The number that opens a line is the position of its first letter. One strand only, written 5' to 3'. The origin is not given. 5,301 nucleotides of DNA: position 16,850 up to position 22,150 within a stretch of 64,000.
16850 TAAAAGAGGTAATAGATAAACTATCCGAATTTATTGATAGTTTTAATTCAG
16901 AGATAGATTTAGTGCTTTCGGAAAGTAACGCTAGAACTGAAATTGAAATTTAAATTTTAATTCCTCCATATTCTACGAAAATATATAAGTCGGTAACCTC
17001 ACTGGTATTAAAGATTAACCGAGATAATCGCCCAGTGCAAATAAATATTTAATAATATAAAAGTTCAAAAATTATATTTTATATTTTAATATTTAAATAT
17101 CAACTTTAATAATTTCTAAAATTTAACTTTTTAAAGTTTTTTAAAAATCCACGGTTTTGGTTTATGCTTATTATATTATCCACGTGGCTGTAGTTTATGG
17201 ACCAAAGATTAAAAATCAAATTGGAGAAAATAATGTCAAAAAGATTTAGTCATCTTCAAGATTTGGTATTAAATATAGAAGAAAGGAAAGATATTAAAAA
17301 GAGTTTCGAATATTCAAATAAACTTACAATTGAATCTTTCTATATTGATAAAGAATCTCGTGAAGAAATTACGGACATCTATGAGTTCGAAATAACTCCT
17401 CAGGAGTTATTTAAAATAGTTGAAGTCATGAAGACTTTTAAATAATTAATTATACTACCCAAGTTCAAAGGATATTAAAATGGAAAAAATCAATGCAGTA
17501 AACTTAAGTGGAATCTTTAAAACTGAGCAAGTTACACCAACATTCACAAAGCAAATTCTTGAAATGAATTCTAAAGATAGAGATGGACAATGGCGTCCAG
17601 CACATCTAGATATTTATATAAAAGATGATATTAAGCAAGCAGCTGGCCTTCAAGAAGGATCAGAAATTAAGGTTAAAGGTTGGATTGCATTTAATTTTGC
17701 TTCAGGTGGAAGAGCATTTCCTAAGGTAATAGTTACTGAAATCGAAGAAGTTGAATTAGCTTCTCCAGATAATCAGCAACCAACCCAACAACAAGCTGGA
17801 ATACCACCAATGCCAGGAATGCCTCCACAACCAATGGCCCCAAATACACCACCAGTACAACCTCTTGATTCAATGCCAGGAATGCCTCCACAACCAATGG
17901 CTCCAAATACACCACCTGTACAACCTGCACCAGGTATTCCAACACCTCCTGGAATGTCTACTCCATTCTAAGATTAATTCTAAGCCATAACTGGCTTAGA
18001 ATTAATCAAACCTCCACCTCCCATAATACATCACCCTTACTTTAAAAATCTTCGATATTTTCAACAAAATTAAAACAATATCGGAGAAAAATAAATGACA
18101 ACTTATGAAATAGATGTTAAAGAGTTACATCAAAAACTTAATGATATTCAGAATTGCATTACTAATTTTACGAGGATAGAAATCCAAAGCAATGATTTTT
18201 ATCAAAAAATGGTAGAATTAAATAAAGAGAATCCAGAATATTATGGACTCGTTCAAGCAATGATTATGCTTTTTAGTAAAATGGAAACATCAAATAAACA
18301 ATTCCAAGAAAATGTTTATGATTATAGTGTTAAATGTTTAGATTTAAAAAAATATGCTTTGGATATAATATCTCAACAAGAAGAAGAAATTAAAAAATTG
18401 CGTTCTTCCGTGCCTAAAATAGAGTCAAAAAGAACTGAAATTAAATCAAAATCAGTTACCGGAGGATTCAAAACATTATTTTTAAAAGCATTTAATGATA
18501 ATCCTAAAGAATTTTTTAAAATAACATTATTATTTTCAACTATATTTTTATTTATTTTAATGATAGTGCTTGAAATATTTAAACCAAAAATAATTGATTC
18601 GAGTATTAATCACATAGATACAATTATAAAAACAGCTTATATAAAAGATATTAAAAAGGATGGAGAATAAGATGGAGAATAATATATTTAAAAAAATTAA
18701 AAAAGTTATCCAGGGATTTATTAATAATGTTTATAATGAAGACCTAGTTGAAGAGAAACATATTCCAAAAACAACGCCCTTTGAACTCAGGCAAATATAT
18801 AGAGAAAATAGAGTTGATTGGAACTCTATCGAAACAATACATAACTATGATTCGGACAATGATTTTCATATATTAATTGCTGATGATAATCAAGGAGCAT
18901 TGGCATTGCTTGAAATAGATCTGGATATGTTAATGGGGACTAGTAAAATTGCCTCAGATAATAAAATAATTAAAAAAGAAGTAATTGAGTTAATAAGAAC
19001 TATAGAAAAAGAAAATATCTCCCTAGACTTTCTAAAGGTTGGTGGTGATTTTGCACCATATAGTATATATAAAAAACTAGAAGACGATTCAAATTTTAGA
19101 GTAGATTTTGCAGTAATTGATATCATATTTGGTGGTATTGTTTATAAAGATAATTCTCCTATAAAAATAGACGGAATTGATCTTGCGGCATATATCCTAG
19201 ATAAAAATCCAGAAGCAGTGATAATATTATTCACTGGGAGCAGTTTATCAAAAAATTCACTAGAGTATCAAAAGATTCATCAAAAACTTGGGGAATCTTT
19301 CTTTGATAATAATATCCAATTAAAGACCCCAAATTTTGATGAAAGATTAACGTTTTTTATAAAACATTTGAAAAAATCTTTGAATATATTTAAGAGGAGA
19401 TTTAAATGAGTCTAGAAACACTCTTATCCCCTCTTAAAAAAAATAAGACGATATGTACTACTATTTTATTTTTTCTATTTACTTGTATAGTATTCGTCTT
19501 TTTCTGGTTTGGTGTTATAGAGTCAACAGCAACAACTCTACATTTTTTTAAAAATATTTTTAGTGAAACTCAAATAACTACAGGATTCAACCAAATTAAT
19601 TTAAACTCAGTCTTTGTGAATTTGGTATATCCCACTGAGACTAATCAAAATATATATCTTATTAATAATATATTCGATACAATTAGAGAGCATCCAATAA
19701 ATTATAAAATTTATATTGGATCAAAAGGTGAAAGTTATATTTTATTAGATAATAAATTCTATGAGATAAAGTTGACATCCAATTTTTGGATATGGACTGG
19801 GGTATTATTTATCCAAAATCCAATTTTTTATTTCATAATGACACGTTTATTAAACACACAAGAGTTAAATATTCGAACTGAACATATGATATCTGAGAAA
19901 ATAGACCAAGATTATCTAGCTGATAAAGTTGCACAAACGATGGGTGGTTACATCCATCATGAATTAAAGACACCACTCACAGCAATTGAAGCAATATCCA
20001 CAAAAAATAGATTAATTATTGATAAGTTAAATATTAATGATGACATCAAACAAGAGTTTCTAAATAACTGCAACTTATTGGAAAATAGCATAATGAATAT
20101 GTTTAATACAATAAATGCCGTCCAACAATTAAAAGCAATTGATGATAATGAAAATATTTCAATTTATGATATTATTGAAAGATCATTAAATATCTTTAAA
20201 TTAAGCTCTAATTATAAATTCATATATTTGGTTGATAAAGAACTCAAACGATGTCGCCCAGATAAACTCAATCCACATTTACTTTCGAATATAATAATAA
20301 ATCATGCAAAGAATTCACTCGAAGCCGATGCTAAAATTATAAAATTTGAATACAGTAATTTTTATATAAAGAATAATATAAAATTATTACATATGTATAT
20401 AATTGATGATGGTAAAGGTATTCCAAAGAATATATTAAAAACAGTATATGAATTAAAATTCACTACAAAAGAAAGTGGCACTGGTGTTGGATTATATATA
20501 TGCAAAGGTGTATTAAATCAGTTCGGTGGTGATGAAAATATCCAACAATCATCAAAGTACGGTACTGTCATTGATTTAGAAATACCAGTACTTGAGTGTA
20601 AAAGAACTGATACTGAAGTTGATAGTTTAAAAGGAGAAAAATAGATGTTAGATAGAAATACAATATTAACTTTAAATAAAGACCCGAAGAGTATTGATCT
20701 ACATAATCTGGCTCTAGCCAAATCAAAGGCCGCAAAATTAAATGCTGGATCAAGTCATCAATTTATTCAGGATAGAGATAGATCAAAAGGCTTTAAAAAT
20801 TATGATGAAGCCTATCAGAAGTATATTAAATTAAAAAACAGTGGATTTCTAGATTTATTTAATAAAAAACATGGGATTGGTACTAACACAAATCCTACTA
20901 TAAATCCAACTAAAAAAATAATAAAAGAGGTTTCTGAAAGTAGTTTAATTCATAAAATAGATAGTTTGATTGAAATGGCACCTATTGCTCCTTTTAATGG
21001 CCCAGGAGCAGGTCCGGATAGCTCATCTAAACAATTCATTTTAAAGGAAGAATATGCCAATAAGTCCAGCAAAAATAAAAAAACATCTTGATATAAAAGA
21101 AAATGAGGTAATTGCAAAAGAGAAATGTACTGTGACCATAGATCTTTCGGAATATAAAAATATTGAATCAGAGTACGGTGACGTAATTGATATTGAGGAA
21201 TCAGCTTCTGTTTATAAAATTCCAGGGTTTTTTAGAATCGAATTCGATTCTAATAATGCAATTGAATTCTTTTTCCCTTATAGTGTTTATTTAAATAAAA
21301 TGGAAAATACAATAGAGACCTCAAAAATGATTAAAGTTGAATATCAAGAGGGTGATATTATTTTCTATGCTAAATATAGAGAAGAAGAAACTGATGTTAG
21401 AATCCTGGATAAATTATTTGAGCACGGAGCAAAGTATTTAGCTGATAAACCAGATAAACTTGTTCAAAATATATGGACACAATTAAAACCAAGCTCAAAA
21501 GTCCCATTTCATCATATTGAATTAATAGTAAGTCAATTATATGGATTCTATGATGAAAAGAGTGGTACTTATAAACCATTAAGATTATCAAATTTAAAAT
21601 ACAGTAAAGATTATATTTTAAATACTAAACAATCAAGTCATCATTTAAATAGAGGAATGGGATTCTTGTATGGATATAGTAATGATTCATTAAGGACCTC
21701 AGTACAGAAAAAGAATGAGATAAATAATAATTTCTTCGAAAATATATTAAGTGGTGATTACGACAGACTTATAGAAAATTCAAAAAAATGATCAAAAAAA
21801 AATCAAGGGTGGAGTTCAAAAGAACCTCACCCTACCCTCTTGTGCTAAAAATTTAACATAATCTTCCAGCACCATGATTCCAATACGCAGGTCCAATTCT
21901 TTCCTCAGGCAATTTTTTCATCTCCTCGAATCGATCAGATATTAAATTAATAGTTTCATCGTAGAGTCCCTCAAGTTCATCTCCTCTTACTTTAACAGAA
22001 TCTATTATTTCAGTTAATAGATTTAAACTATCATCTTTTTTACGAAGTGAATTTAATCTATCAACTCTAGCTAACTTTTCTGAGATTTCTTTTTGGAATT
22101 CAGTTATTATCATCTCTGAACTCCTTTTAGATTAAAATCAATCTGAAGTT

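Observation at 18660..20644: Phage-encoded membrane sensor histidine kinase with a translationally coupled receiver-like gene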

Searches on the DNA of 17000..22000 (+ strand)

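Call 5: search_dna_similar(query=window:17000-22000:+, collection=phages, mode=near)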
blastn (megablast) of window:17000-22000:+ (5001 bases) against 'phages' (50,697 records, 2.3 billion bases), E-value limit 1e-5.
No match.

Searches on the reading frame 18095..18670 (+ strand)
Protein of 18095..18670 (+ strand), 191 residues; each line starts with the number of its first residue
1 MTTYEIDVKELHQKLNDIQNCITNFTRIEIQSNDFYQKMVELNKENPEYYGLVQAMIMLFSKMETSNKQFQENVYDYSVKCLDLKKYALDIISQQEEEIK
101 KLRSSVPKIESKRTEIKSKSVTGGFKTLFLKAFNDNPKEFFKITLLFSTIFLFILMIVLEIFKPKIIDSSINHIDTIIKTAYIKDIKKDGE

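Call 3: search_protein_families(library=pfam, proteins=[window:18095-18670:+], max_evalue=1)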
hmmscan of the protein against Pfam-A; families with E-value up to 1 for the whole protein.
window:18095-18670:+ (191 aa): 6 families
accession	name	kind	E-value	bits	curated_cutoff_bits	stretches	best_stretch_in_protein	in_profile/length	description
PF03087.19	BPS1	-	0.0044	17.3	23.5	1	66-117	29-81/238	Protein BPS1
PF08702.15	Fib_alpha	-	0.028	15.1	29.9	1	34-120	39-125/143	Fibrinogen alpha/beta chain family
PF20849.2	TelK_muzzle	-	0.036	14.6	27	1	7-55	37-85/118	Protelomerase, muzzle domain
PF23202.1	PAH_ZNF598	-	0.057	14.1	25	1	12-62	19-70/83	ZNF598 PAH domain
PF24226.1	DUF7442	-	0.086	13.2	23.8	1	132-190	18-78/79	Phage membrane protein Family of unknown function (DUF7442)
PF24617.1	POF1B_HlH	-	0.44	11.5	27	0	10-46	9-46/84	POF1B helix-loop-helix domain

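Call 4: search_protein_families(library=phrogs, proteins=[window:18095-18670:+], max_evalue=0.1)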
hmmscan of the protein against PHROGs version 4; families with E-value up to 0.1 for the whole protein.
window:18095-18670:+ (191 aa): 0 families

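Call 50: search_protein_families(library=ncbifam, proteins=[window:18095-18670:+], max_evalue=0.01)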
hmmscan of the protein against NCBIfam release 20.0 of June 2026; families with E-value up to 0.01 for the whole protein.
window:18095-18670:+ (191 aa): 0 families

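Call 74: search_protein_families(library=padloc, proteins=[window:18095-18670:+], max_evalue=0.01)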
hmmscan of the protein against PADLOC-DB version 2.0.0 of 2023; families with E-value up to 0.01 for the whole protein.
window:18095-18670:+ (191 aa): 0 families
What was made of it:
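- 18095..18670 (+): First gene of the module: a 191-aa protein with a helical, coiled-coil-like N-terminal region, one TM segment near the C-terminus (aa 143-161) and a tail of about 30 aa. No family match in Pfam, PHROGs, NCBIfam or PADLOC (calls 3, 4, 50, 74).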
